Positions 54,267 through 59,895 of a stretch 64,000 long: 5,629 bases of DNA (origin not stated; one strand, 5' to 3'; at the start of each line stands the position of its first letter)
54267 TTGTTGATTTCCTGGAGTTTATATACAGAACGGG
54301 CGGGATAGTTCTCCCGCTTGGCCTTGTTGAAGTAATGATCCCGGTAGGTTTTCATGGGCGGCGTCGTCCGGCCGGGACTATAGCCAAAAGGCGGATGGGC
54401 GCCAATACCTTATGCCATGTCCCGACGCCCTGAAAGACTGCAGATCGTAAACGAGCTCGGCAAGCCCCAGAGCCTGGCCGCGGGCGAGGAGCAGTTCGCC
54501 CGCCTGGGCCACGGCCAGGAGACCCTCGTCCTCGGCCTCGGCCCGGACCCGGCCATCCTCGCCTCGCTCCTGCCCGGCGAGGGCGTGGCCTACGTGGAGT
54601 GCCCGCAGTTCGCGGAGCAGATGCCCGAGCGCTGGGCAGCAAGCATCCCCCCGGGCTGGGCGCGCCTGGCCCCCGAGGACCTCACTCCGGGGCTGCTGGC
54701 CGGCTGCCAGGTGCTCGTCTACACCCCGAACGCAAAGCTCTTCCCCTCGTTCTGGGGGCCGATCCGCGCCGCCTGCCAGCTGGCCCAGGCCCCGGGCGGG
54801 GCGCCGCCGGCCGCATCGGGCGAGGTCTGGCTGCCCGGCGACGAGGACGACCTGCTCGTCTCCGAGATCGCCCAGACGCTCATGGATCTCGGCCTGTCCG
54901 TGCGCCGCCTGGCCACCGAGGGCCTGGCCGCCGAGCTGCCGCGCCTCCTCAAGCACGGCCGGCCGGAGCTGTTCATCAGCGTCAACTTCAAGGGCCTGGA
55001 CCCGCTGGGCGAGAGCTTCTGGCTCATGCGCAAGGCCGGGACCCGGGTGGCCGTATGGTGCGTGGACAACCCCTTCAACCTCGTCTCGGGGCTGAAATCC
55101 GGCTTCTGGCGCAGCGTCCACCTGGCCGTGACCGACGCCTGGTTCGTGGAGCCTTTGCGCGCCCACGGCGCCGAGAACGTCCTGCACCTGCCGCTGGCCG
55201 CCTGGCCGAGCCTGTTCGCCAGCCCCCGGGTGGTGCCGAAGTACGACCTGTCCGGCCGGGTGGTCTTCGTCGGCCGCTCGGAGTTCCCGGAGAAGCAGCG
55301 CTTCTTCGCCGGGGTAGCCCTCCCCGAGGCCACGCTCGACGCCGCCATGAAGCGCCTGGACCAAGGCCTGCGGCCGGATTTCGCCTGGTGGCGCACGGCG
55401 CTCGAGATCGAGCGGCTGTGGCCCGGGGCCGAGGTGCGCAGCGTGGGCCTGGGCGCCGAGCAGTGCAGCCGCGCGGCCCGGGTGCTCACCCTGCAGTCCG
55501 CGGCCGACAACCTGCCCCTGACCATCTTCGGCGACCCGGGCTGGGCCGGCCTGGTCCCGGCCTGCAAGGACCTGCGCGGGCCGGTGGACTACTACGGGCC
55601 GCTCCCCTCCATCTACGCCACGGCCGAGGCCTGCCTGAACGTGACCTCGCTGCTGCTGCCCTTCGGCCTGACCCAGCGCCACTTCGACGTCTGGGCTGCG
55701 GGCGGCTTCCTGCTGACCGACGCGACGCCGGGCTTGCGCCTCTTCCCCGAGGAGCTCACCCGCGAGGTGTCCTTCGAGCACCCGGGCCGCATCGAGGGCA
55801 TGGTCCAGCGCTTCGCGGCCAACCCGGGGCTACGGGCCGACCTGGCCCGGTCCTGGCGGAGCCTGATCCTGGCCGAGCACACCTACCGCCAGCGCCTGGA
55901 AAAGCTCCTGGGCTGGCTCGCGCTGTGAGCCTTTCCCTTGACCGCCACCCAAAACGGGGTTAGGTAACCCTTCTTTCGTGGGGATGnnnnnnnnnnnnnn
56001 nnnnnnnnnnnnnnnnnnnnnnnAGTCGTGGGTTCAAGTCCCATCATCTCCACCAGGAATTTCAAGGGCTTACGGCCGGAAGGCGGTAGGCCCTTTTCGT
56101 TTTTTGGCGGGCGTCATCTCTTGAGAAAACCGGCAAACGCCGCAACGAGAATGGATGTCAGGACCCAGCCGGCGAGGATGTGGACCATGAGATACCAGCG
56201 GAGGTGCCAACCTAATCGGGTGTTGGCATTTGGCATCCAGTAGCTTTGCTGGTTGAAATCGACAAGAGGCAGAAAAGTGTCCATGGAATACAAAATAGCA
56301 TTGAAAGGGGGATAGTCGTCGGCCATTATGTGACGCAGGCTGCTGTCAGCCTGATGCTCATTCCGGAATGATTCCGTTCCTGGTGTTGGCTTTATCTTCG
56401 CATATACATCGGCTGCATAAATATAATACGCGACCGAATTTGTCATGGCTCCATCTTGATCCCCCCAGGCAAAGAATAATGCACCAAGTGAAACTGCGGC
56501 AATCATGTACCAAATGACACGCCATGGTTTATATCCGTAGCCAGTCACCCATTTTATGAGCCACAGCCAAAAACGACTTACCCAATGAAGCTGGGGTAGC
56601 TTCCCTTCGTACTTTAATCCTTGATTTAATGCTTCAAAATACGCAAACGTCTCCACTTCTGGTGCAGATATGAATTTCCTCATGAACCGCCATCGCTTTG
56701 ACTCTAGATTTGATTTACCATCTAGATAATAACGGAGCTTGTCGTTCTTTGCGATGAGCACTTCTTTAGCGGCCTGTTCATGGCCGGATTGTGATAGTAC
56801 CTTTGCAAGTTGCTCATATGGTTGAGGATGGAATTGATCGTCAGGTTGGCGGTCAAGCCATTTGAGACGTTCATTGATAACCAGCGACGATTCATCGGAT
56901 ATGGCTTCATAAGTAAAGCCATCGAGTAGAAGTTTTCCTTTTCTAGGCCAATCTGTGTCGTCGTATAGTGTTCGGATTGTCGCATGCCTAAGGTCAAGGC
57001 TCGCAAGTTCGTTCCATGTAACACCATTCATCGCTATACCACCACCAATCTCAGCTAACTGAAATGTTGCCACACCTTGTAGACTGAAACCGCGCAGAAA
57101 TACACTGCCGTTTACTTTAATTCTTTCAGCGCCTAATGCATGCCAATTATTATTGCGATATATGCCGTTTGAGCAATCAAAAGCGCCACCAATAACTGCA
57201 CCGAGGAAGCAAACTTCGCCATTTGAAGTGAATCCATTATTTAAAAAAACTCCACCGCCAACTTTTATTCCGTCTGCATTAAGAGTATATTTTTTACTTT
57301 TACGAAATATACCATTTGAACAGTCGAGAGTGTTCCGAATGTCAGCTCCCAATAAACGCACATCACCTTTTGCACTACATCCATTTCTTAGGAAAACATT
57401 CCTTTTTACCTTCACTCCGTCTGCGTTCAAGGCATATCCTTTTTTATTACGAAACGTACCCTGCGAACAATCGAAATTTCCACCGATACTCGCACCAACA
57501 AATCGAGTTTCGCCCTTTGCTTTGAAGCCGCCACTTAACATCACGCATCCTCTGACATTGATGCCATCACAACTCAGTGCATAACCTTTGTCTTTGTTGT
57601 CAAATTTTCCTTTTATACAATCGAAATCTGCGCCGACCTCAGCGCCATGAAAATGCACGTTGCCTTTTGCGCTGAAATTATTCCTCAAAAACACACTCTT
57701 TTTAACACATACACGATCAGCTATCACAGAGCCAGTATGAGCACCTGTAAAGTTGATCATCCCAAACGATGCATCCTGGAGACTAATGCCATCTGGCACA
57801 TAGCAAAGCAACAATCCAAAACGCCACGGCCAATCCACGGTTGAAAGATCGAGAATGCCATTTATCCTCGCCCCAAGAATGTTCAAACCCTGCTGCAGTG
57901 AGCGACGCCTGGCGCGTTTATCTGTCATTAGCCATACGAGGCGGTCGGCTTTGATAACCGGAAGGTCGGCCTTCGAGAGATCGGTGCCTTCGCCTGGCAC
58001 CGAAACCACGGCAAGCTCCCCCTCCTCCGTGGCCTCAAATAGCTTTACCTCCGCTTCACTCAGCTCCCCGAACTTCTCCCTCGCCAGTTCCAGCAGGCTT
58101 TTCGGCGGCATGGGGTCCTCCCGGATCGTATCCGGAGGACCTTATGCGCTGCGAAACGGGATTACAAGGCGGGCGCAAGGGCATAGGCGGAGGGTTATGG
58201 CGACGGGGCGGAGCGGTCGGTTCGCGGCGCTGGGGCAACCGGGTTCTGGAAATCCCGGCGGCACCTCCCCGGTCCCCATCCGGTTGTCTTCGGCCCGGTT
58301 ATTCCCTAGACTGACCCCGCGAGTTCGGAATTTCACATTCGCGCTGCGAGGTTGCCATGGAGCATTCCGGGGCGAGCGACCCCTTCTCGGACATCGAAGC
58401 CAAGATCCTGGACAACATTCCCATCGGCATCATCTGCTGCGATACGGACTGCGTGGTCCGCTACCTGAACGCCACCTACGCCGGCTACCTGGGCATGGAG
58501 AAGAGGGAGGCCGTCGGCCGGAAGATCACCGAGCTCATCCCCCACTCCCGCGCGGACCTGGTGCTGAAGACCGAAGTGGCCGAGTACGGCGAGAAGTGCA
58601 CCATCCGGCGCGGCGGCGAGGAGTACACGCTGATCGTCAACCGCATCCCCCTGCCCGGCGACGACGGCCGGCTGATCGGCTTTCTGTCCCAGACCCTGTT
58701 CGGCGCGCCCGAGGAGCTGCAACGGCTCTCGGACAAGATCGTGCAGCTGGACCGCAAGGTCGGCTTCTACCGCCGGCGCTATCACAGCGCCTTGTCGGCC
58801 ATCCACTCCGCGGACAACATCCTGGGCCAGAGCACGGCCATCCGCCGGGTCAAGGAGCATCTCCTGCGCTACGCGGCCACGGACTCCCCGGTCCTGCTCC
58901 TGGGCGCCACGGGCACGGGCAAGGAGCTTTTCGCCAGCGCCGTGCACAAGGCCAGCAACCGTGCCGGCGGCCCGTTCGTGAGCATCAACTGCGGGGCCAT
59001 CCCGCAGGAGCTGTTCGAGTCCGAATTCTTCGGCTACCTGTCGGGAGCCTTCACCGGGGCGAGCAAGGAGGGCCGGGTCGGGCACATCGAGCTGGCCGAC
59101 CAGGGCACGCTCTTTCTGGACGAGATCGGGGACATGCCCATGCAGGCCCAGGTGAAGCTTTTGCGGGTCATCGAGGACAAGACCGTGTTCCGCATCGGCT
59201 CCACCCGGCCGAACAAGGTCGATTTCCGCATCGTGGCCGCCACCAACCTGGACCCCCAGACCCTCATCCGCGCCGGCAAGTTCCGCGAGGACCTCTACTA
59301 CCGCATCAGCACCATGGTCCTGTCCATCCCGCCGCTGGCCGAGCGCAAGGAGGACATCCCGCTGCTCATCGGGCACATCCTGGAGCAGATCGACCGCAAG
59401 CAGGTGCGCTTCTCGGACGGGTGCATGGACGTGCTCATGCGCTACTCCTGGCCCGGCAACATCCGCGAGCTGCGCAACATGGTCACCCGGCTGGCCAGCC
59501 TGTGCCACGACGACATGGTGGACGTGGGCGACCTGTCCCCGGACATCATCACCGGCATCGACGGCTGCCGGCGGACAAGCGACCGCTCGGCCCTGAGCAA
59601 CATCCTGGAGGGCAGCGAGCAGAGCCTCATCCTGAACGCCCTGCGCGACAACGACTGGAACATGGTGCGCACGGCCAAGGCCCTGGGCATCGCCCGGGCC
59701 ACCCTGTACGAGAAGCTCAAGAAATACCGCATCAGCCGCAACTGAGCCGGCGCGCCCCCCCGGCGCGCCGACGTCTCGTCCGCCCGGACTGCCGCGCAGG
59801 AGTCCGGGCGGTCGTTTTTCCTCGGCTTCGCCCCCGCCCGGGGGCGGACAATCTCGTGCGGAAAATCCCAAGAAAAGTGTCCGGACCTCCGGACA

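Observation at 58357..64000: Sigma-54-controlled Xsc-like / acylating aldehyde dehydrogenase / ADP-forming CoA ligase operon: candidate glycyl-radical-independent sulfoacetate-sulfoacetaldehyde desulfonation route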

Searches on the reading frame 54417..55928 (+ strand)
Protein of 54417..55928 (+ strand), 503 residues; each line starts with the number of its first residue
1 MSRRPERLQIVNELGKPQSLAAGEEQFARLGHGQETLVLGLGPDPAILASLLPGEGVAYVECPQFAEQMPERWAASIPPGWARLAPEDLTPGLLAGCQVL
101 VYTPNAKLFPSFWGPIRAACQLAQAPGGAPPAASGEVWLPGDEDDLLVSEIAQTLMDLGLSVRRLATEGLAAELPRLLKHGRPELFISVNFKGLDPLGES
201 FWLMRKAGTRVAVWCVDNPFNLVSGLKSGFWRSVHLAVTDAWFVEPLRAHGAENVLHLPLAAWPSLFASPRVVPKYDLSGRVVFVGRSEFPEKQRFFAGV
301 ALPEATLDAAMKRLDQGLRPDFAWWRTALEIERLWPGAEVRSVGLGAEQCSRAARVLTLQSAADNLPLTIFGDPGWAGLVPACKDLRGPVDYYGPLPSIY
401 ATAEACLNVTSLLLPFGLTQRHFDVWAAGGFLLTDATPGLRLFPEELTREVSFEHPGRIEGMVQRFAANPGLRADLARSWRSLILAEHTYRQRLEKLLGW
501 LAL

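Call 45: search_protein_families(library=pfam, proteins=[window:54417-55928:+], max_evalue=0.00001)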
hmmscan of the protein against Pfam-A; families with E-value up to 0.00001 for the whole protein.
window:54417-55928:+ (503 aa): 1 family
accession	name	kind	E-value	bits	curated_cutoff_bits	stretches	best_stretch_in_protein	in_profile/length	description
PF13524.12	Glyco_trans_1_2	-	1.1e-22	81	25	1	358-498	5-143/144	Glycosyl transferase-like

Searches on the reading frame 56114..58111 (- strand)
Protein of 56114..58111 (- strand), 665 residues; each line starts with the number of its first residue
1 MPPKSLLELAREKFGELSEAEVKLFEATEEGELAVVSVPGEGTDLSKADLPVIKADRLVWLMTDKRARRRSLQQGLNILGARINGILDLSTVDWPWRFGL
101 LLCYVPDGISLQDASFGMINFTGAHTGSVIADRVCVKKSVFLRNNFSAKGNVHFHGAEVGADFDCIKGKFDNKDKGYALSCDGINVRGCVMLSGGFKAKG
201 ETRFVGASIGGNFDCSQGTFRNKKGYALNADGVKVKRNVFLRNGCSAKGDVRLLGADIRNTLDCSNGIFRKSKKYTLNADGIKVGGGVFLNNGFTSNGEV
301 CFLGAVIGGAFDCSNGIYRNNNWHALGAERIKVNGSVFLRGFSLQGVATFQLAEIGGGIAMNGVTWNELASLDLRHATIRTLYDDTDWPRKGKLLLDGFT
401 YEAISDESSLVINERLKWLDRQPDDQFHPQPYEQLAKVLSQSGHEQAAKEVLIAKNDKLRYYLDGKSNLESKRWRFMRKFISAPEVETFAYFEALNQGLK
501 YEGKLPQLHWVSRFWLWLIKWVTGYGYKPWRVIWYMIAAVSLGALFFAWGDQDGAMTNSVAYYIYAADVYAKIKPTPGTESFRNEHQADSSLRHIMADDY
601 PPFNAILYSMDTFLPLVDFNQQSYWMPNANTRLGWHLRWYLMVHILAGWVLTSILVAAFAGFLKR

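Call 7: search_protein_families(library=pfam, proteins=[window:56114-58111:-])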
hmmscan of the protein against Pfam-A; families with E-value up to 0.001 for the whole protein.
window:56114-58111:- (665 aa): 0 families

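Call 8: search_protein_families(library=ncbifam, proteins=[window:56114-58111:-])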
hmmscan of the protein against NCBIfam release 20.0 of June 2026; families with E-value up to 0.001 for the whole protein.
window:56114-58111:- (665 aa): 0 families

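Call 69: search_protein_families(library=padloc, proteins=[window:56114-58111:-], max_evalue=0.01)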
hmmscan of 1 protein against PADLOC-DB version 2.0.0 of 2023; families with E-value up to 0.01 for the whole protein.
window:56114-58111:- (665 aa): 0 families

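Call 70: search_solved_structures(query=window:56114-58111:-, max_evalue=0.01)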
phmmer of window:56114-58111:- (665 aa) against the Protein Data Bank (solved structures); distinct sequences matched with E-value up to 0.01: 0.

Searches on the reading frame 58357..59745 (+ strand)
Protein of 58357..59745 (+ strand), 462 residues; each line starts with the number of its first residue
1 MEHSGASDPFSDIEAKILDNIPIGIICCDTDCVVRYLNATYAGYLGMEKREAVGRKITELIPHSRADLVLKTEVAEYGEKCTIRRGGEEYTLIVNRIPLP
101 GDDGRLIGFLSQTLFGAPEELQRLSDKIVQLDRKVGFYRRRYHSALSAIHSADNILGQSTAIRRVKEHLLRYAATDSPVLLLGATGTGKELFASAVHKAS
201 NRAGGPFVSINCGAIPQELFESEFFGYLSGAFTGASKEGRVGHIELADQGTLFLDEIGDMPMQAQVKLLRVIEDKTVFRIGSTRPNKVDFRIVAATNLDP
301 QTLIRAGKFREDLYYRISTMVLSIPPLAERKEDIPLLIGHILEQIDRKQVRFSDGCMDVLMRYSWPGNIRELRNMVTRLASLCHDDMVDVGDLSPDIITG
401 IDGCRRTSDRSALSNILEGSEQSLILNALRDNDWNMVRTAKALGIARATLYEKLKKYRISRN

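Call 7: search_protein_families(library=pfam, proteins=[window:58357-59745:+])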
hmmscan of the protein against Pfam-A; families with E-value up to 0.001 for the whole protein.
window:58357-59745:+ (462 aa): 12 families
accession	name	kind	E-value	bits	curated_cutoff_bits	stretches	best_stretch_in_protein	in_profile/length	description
PF00158.32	Sigma54_activat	-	9.6e-66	221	20.2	1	155-322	1-167/168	Sigma-54 interaction domain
PF14532.12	Sigma54_activ_2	-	3.7e-22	79.5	25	1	156-327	1-138/138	Sigma-54 interaction domain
PF25601.1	AAA_lid_14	-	1.5e-21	76.4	27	1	329-398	2-75/87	AAA+ ATPase lid domain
PF02954.25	HTH_8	-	3.3e-12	46.4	22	1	418-457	3-42/42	Bacterial regulatory protein, Fis family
PF08448.16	PAS_4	-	2.3e-10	41.1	23.1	1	18-110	1-99/110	PAS fold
PF13426.13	PAS_9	-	2e-07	31.7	27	1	23-110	2-95/103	PAS domain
PF01078.27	Mg_chelatase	-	2e-07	31.1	20.3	1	230-300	88-160/207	Magnesium chelatase, subunit ChlI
PF00989.32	PAS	-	1.9e-06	28.3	22.6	1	16-110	5-107/113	PAS fold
PF00004.35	AAA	-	5e-06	27.4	21.2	1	179-306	1-117/131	ATPase family associated with various cellular activities (AAA)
PF07728.20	AAA_5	-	3.3e-05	24.3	22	1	178-300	1-125/139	AAA domain (dynein-related subfamily)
PF18024.7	HTH_50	-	0.00051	20.1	27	0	413-460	4-50/50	Helix-turn-helix domain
PF13188.13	PAS_8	-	0.00078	19.7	21.8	0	16-67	5-53/65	PAS domain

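Call 8: search_protein_families(library=ncbifam, proteins=[window:58357-59745:+])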
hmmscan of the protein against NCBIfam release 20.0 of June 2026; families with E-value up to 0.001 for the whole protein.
window:58357-59745:+ (462 aa): 31 families (the best 25 are shown)
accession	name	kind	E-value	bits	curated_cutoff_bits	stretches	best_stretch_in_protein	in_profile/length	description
NF041552.1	TF_PrdR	equivalog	3.8e-119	398.6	795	1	13-457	135-576/577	sigma-54 dependent transcriptional regulator PrdR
TIGR02329.1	propionate_PrpR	equivalog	7.3e-90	302.1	499.2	1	139-456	198-526/526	propionate catabolism operon regulatory protein PrpR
TIGR01817.1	nifA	equivalog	1.9e-89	300.8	528.85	1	141-393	184-438/534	nif-specific transcriptional activator NifA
NF008469.0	PRK11361.1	equivalog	1.5e-87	294.2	714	1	137-460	127-457/461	acetoacetate metabolism transcriptional regulator AtoC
TIGR02915.1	PEP_resp_reg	equivalog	3.8e-87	293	502.6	1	140-459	127-444/445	PEP-CTERM-box response regulator transcription factor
NF011953.0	PRK15424.1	equivalog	4.4e-87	292.9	703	1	143-457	209-534/538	propionate catabolism operon regulatory protein PrpR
NF038308.1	RNA_repair_RtcR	equivalog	7.8e-87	292.3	650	1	150-458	177-517/530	RNA repair transcriptional activator RtcR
TIGR01818.1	ntrC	equivalog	2.1e-85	287.3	558.6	1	149-426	130-432/463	nitrogen regulation protein NR(I)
NF003451.0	PRK05022.1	equivalog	6.6e-85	285.8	476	1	138-459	175-510/512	nitric oxide reductase transcriptional regulator NorR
NF041906.1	V4R_TF_MobR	exception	3.2e-76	257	999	1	123-457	202-544/544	phenol degradation transcriptional regulator MobR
TIGR02974.1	phageshock_pspF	equivalog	3.5e-74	250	443.55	1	155-383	1-233/336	phage shock protein operon transcriptional activator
NF008485.2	PRK11388.1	equivalog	9.9e-74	248.8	551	1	147-461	326-639/643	dihydroxyacetone kinase operon transcriptional regulator DhaR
NF049963.1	RespRegFlgRCampy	domain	5.5e-72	242.9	750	1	151-459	132-429/429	fla regulon two-component system response regulator FlgR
NF041946.1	LuxO_transreg_Vib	equivalog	2.1e-71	241.1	800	1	153-456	133-459/463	quorum-sensing sigma-54 dependent transcriptional regulator LuxO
NF007689.0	PRK10365.1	equivalog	1.2e-69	235.2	760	1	147-455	133-440/441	sigma-54-dependent response regulator transcription factor ZraR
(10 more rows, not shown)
